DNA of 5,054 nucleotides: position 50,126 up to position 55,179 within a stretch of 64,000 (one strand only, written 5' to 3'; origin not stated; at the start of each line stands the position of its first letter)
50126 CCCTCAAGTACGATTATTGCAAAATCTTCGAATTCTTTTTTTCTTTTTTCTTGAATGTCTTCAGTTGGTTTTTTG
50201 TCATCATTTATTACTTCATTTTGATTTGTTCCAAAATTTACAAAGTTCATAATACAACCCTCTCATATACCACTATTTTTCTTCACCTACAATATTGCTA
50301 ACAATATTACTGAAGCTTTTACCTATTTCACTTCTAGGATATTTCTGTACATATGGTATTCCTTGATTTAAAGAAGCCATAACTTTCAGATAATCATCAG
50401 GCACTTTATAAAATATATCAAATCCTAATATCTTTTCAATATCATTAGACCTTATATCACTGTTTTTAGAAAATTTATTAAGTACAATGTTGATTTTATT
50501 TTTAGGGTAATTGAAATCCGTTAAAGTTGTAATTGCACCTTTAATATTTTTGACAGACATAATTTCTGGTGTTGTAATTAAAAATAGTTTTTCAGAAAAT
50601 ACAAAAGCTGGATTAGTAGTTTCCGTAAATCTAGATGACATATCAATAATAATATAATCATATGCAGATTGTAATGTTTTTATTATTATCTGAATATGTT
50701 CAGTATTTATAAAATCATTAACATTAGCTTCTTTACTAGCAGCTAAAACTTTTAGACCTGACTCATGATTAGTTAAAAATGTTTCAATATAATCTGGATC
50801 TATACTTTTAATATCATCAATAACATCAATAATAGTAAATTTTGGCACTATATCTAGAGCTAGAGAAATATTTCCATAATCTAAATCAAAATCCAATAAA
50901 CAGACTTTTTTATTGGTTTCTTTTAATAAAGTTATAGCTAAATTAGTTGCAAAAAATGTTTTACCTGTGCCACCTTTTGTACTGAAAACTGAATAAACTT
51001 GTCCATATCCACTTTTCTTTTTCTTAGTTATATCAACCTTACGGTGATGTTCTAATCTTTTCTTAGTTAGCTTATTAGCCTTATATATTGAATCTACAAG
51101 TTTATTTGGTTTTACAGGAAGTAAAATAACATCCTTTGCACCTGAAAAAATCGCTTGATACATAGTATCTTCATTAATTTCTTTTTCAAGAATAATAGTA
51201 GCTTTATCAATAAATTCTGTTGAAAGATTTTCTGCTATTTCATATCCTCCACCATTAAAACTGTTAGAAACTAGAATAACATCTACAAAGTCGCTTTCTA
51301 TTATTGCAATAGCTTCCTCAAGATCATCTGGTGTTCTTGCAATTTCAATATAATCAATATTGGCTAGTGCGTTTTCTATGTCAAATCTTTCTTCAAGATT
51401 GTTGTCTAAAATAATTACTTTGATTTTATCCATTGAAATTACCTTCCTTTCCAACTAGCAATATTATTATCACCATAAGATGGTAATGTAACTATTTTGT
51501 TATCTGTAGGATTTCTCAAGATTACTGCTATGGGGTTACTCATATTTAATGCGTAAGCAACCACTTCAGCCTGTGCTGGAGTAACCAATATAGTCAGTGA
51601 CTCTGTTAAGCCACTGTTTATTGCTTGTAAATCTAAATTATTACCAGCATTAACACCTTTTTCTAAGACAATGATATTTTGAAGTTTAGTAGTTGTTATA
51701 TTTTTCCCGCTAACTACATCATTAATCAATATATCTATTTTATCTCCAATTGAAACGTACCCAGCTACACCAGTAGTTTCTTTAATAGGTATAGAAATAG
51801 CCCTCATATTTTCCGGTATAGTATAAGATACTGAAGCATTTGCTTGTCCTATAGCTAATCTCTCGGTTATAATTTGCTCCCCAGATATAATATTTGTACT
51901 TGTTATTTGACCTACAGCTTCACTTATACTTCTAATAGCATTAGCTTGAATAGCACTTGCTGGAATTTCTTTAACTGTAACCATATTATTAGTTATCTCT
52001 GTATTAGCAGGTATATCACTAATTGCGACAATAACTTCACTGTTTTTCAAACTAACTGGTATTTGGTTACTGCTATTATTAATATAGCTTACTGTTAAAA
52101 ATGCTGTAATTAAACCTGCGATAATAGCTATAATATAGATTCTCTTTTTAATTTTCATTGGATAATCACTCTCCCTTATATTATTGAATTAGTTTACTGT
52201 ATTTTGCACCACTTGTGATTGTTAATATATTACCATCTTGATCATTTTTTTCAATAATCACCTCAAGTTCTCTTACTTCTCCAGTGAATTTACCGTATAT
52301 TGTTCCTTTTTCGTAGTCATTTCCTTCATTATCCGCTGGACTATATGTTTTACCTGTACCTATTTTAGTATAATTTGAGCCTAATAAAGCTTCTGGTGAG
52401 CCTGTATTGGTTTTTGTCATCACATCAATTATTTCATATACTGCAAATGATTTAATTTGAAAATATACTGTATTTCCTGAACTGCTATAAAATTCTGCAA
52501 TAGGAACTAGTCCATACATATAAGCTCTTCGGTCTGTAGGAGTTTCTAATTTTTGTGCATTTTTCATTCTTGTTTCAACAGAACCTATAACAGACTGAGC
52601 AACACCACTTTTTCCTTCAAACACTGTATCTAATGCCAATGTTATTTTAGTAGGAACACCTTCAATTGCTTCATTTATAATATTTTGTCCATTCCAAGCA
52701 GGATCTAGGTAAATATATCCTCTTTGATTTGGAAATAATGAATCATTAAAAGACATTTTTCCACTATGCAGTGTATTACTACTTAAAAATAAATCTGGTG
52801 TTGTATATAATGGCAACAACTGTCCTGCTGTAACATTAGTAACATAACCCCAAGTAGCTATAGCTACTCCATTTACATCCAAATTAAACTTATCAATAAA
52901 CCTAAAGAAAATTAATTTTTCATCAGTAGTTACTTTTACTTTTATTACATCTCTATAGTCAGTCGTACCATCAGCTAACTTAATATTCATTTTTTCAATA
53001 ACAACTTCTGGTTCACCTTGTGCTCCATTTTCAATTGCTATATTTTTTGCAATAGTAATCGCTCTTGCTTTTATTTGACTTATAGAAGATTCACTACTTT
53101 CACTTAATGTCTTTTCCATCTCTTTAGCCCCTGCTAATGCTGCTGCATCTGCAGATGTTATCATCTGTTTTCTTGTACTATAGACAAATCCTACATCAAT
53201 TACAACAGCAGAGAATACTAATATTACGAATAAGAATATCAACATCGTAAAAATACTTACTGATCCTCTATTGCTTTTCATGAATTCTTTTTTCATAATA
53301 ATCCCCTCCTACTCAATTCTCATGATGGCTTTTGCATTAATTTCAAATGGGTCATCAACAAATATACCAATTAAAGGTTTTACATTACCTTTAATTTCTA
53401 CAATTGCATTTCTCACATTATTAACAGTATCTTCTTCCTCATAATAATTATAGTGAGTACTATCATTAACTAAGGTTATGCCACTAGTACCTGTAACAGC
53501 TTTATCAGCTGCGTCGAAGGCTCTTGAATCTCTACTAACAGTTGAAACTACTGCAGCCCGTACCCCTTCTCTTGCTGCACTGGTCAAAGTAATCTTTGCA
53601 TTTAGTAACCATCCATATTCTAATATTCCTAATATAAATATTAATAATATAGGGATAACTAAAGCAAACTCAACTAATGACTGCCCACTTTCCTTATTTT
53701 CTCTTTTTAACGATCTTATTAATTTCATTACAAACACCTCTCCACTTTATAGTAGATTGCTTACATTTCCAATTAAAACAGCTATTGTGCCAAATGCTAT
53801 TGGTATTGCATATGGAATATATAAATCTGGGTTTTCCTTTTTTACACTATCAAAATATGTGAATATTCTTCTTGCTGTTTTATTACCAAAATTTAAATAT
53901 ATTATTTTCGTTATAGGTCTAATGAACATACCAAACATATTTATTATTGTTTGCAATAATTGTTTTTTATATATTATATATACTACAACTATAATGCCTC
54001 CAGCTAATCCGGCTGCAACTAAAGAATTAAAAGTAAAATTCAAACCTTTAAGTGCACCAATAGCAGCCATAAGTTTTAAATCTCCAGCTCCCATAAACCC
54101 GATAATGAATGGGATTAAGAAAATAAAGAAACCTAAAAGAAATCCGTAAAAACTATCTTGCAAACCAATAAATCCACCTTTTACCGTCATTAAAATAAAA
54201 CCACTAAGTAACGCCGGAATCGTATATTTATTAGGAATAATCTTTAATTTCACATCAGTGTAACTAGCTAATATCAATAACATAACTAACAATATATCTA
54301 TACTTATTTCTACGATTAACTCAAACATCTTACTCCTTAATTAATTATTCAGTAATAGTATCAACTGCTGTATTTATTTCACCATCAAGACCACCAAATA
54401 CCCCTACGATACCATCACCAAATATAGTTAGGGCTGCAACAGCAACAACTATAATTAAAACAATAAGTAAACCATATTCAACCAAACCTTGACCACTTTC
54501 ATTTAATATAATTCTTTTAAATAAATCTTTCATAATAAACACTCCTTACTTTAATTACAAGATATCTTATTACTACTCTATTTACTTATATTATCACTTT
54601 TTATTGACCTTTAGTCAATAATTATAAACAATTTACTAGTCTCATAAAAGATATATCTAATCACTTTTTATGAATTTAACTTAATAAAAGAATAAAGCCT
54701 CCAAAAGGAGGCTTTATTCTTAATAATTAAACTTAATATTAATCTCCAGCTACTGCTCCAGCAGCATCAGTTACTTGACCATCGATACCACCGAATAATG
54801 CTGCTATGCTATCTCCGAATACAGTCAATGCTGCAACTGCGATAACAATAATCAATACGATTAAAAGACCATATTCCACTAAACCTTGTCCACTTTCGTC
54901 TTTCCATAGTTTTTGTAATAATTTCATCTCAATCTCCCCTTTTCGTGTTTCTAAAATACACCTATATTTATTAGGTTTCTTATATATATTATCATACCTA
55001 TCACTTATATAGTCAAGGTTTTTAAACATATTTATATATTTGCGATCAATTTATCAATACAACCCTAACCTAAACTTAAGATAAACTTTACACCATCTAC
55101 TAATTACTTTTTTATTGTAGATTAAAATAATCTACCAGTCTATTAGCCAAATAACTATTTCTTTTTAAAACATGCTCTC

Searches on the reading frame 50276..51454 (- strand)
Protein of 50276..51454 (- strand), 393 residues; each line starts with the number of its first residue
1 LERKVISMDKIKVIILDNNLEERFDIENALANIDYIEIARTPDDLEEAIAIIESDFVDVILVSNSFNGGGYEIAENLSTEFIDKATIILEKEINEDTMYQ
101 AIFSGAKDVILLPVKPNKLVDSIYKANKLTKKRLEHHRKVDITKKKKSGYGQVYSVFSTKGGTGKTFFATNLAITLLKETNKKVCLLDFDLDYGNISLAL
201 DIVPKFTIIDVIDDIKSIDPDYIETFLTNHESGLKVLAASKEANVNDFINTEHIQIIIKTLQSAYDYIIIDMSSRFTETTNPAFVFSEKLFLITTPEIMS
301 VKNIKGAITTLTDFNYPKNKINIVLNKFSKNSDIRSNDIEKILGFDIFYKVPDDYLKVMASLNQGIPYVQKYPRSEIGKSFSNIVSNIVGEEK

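Call 3: search_protein_families(library=pfam, proteins=[window:50276-51454:-], max_evalue=1)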
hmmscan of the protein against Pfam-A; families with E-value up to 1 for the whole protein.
window:50276-51454:- (393 aa): 12 families
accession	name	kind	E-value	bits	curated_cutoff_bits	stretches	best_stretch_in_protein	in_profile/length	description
PF13614.12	AAA_31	-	3.1e-13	50.5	27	1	152-316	2-169/177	AAA domain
PF01656.29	CbiA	-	1.8e-12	47.8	25.4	1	155-354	2-112/125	CobQ/CobB/MinD/ParA nucleotide binding domain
PF10609.15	ParA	-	9.2e-11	42.1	27.1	1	152-388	4-245/246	NUBPL iron-transfer P-loop NTPase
PF00072.30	Response_reg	-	5.1e-07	30.3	30.2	1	13-123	1-110/111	Response regulator receiver domain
PF09140.17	MipZ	-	0.0037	17.1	20.7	0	159-191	8-39/262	ATPase MipZ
PF02374.21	ArsA_ATPase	-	0.01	15.5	24.3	1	156-190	5-38/305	Anion-transporting ATPase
PF00142.24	Fer4_NifH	-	0.013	15.4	25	1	159-220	7-67/271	4Fe-4S iron sulfur cluster binding proteins, NifH/frxC family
PF14057.11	GGGtGRT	-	0.035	13.5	27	1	87-173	183-269/327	GGGtGRT protein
PF13481.12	AAA_25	-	0.073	13.1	27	1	158-177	39-58/195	AAA domain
PF02562.22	PhoH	-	0.077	12.9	27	1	159-181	26-48/205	PhoH-like protein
PF06564.18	CBP_BcsQ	-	0.081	12.9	21.3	0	251-300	102-151/234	Cellulose biosynthesis protein BcsQ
PF01935.23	DUF87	-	0.64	10.5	23.2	1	161-221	32-95/220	Helicase HerA, central domain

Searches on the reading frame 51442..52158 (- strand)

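Call 3: search_protein_families(library=pfam, proteins=[window:51442-52158:-], max_evalue=1)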
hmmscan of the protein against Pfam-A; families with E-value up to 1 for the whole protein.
window:51442-52158:- (239 aa): 3 families
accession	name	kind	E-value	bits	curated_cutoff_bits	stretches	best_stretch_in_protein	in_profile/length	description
PF16976.10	RcpC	-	8.3e-16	58.4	28.8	1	110-207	3-107/114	Flp pilus assembly protein RcpC/CpaB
PF08666.17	SAF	-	3.1e-09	37.7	21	1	41-96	2-57/63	SAF domain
PF13144.11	ChapFlgA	-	0.00051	20.5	23.8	1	41-102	2-61/122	Chaperone for flagella basal body P-ring formation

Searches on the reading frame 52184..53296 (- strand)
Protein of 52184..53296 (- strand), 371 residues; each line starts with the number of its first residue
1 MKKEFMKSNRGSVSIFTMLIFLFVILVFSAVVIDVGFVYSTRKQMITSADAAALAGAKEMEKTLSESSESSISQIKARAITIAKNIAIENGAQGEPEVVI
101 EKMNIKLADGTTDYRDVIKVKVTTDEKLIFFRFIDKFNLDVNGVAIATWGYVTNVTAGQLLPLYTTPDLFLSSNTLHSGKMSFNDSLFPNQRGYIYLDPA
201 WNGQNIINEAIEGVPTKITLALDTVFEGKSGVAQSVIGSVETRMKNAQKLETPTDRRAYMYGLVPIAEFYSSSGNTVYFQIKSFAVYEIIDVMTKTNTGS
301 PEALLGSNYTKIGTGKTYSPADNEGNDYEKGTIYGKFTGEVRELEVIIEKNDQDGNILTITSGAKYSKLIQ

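Call 6: search_protein_families(library=pfam, proteins=[window:52184-53296:-], max_evalue=10)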
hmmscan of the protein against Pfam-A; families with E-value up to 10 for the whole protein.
window:52184-53296:- (371 aa): 4 families
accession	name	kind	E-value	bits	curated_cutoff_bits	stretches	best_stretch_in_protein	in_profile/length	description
PF13400.11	Tad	-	7.2e-11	42.7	22.3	1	11-58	1-46/47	Putative Flp pilus-assembly TadE/G-like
PF00430.23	ATP-synt_B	-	0.013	16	28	1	16-85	3-73/132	ATP synthase B/B' CF(0)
PF13858.11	DUF4199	-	0.13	13.1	32.3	1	13-80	73-143/165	Protein of unknown function (DUF4199)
PF14208.11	DUF4320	-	0.71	10.4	25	1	22-140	2-104/119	Domain of unknown function (DUF4320)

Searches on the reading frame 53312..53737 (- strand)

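Call 6: search_protein_families(library=pfam, proteins=[window:53312-53737:-], max_evalue=10)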
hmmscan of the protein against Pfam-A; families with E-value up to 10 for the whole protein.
window:53312-53737:- (142 aa): 2 families
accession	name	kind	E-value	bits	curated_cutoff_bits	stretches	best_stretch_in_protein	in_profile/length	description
PF07811.17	TadE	-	6.6e-17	61.8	22.9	1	18-60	1-43/43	TadE-like protein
PF13400.11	Tad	-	0.0072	17.1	22.3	1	18-63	1-45/47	Putative Flp pilus-assembly TadE/G-like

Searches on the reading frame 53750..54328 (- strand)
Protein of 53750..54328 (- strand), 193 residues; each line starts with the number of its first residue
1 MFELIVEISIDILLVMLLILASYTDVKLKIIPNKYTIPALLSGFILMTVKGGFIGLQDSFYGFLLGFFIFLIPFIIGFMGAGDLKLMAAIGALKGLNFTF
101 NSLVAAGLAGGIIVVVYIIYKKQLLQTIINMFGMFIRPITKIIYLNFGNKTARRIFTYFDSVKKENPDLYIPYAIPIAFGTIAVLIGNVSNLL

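Call 6: search_protein_families(library=pfam, proteins=[window:53750-54328:-], max_evalue=10)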
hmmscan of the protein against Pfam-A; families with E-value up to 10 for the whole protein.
window:53750-54328:- (193 aa): 2 families
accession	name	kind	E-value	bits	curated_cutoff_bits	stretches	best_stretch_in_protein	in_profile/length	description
PF01478.23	Peptidase_A24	-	5.3e-20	72.3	26.5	1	12-114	1-103/104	Type IV leader peptidase family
PF07062.17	Clc-like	-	0.59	10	24.9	1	96-154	108-166/212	Clc-like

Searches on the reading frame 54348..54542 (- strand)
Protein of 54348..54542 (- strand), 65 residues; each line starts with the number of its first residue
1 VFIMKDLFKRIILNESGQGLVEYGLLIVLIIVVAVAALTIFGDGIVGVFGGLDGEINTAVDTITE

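Call 6: search_protein_families(library=pfam, proteins=[window:54348-54542:-], max_evalue=10)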
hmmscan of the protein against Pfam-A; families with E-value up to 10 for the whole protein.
window:54348-54542:- (65 aa): 4 families
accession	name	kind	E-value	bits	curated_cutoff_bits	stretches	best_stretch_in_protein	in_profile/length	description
PF04964.19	Flp_Fap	-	0.00018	21.7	32.2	1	14-53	4-43/46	Flp/Fap pilin component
PF04021.17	Class_IIIsignal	-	0.0094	16.3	23.7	1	17-41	3-27/27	Class III signal peptide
PF16982.10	Flp1_like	-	0.021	14.7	33.5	1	12-55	3-42/49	Putative Flagellin, Flp1-like, domain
PF02553.20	CbiN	-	0.037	14.4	25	1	25-63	3-38/67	Cobalt transport protein component CbiN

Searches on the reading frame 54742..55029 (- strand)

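Call 6: search_protein_families(library=pfam, proteins=[window:54742-55029:-], max_evalue=10)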
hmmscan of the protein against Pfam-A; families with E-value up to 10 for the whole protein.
window:54742-55029:- (96 aa): 4 families
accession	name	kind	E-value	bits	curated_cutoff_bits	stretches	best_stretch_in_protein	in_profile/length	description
PF04964.19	Flp_Fap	-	1.4e-06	28.4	32.2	1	42-84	2-44/46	Flp/Fap pilin component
PF16982.10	Flp1_like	-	2.3e-05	24.2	33.5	1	40-90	1-47/49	Putative Flagellin, Flp1-like, domain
PF04021.17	Class_IIIsignal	-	0.0072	16.7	23.7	1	47-71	3-27/27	Class III signal peptide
PF02553.20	CbiN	-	0.099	13.1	25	1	55-93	3-38/67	Cobalt transport protein component CbiN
